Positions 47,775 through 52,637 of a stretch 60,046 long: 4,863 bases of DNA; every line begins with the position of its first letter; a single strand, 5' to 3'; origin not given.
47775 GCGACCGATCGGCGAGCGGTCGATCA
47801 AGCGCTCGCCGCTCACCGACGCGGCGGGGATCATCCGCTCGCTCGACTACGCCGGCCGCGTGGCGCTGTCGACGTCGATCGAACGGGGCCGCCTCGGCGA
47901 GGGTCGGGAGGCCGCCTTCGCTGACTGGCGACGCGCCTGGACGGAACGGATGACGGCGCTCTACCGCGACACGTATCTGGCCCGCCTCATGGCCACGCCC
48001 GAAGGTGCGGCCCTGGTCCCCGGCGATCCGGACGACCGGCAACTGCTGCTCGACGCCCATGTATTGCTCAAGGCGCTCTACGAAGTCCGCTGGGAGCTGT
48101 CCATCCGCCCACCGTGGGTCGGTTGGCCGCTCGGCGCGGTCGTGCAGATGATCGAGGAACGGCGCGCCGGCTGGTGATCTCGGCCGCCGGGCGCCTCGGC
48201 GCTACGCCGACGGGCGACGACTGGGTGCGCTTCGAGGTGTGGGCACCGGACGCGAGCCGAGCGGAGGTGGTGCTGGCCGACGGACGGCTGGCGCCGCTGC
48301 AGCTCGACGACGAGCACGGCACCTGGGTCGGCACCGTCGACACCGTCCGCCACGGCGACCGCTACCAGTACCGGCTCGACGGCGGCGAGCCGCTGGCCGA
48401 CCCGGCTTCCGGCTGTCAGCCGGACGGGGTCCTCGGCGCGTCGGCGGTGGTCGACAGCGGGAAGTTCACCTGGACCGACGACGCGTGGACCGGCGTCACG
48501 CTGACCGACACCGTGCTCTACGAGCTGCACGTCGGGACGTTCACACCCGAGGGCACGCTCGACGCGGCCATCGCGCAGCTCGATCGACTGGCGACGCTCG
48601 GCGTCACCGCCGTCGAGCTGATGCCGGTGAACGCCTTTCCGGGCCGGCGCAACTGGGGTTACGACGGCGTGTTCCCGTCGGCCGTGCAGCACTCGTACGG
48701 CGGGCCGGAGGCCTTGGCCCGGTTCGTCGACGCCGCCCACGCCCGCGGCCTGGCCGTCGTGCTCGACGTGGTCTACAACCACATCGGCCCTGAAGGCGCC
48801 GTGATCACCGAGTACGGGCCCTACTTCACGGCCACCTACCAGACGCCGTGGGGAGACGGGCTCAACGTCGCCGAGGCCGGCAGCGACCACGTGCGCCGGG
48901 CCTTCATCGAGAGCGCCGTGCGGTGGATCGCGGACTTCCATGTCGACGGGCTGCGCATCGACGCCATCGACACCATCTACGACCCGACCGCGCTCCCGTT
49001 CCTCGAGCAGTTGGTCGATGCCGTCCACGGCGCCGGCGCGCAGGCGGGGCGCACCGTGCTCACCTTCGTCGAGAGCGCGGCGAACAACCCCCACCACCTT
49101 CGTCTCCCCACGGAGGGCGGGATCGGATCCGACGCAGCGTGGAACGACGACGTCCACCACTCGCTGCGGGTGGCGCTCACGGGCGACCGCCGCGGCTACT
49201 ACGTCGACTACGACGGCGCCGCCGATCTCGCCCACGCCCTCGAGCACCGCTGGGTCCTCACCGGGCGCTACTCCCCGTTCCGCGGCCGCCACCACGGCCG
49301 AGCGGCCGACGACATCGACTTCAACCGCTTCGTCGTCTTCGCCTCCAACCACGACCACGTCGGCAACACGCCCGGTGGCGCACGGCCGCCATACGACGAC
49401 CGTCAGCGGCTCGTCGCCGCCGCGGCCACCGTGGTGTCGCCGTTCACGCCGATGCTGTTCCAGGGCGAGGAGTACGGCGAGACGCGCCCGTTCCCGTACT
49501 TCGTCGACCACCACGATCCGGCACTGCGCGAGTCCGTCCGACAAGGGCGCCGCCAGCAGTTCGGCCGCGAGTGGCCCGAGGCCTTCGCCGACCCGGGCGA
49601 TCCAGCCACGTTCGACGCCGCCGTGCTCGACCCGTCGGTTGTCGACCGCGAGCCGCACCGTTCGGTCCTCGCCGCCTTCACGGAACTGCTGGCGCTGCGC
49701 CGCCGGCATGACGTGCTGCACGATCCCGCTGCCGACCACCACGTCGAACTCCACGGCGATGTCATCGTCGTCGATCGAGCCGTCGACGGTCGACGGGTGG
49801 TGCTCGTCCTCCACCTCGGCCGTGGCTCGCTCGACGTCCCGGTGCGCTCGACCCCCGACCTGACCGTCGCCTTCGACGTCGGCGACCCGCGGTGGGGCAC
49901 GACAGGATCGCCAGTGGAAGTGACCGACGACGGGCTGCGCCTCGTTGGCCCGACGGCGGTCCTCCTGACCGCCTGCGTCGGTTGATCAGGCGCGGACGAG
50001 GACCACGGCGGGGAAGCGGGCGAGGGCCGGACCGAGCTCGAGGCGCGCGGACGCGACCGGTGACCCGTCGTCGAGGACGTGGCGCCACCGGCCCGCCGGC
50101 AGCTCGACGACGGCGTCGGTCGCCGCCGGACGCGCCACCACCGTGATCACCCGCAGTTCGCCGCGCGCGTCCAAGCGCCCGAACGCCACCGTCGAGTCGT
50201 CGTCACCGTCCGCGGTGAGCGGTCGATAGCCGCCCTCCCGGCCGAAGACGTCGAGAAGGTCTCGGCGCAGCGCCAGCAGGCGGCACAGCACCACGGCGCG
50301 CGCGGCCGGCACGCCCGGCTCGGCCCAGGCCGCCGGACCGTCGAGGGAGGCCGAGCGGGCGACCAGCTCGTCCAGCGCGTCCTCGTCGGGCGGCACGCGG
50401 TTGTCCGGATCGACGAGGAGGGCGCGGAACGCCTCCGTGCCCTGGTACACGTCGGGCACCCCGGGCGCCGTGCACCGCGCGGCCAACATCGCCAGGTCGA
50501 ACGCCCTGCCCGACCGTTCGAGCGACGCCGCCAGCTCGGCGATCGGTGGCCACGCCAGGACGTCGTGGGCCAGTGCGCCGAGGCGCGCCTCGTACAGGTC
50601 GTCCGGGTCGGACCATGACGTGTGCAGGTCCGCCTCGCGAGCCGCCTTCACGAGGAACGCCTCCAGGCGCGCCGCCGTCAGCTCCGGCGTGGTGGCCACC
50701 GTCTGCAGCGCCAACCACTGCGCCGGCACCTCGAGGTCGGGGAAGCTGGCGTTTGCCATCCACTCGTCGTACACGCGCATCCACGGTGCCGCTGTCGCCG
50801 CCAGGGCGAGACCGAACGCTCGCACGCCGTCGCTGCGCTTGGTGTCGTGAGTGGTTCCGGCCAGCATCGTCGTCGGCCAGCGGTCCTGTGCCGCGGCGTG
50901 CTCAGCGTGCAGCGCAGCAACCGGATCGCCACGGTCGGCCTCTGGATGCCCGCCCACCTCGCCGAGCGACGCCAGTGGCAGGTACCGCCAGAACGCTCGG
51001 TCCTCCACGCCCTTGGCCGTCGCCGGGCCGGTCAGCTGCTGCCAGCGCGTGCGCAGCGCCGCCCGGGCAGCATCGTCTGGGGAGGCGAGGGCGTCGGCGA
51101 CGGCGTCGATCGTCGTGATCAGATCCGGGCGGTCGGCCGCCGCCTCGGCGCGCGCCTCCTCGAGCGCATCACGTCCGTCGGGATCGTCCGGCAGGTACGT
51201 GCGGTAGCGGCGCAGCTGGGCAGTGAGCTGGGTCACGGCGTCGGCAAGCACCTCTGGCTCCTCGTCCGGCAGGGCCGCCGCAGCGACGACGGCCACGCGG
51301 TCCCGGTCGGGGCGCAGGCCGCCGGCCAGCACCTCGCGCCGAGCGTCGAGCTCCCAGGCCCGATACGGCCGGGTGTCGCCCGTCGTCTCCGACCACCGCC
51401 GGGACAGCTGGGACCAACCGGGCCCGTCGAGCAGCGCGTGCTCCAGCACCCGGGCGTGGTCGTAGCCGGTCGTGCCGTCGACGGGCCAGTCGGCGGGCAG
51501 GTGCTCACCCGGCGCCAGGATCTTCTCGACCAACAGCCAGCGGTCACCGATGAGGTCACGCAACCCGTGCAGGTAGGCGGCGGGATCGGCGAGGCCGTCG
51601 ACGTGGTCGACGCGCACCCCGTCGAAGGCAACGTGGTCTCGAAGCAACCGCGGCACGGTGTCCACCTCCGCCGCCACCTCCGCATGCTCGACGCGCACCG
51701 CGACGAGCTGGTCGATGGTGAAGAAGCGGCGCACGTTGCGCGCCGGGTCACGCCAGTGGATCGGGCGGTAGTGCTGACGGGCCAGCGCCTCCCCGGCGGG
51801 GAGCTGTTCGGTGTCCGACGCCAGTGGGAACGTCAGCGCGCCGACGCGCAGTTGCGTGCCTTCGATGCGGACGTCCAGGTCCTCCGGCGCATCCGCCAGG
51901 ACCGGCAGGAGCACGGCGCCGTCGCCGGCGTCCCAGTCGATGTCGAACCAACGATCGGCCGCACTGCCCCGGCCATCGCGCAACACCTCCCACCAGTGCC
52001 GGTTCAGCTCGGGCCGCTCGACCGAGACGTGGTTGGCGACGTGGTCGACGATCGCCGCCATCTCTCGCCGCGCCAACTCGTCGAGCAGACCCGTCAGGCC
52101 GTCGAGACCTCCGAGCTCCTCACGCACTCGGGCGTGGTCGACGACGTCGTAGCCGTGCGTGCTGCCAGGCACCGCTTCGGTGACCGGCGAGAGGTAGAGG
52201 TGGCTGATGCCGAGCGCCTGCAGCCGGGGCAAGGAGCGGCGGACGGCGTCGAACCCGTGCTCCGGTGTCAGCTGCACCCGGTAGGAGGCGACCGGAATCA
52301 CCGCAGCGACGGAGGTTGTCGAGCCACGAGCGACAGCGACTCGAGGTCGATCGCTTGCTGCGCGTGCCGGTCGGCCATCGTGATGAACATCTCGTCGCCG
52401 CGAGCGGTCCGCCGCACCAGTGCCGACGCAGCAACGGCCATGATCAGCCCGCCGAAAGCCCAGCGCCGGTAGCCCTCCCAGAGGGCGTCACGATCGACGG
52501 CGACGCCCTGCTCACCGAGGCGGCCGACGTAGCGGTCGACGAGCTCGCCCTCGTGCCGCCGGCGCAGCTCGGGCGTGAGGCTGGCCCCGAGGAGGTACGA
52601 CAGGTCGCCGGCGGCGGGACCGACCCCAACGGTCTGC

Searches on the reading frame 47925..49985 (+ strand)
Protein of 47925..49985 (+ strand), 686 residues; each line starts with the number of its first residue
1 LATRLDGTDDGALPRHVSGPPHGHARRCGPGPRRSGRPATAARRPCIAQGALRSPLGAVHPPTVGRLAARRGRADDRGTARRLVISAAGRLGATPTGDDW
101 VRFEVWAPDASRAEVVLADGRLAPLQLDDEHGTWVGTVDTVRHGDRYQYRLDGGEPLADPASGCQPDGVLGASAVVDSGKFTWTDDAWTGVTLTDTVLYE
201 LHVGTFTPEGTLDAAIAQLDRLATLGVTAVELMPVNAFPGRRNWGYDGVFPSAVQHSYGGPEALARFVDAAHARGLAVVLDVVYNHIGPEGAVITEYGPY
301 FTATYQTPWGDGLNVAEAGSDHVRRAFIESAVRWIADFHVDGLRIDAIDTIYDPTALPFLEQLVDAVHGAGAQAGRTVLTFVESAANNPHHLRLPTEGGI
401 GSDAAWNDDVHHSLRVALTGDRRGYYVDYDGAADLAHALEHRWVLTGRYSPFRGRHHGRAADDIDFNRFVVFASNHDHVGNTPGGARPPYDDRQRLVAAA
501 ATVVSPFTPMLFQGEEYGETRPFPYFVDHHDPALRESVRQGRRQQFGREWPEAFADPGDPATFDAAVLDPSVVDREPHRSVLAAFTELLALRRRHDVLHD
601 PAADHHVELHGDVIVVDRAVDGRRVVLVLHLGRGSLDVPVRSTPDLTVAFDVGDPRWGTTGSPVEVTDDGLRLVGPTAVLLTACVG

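Call 57: search_protein_families(library=pfam, proteins=[window:47925-49985:+], max_evalue=0.0001)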
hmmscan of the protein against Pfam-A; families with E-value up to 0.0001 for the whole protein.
window:47925-49985:+ (686 aa): 3 families
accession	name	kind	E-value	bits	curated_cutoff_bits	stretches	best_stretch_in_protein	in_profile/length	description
PF00128.31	Alpha-amylase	-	7.5e-18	65.4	22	1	205-293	15-98/446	Alpha amylase, catalytic domain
PF02922.24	CBM_48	-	8.2e-09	36.1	22.4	1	91-155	2-72/83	Carbohydrate-binding module 48 (Isoamylase N-terminal domain)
PF11941.14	DUF3459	-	1.3e-06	29.1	22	1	587-657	4-75/90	Domain of unknown function (DUF3459)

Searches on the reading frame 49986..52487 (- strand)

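Call 57: search_protein_families(library=pfam, proteins=[window:49986-52487:-], max_evalue=0.0001)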
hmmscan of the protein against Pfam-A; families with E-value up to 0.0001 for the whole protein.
window:49986-52487:- (833 aa): 1 family
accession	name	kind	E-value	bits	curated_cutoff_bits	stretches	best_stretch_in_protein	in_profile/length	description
PF00128.31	Alpha-amylase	-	1.3e-13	51.4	22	1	84-159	23-97/446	Alpha amylase, catalytic domain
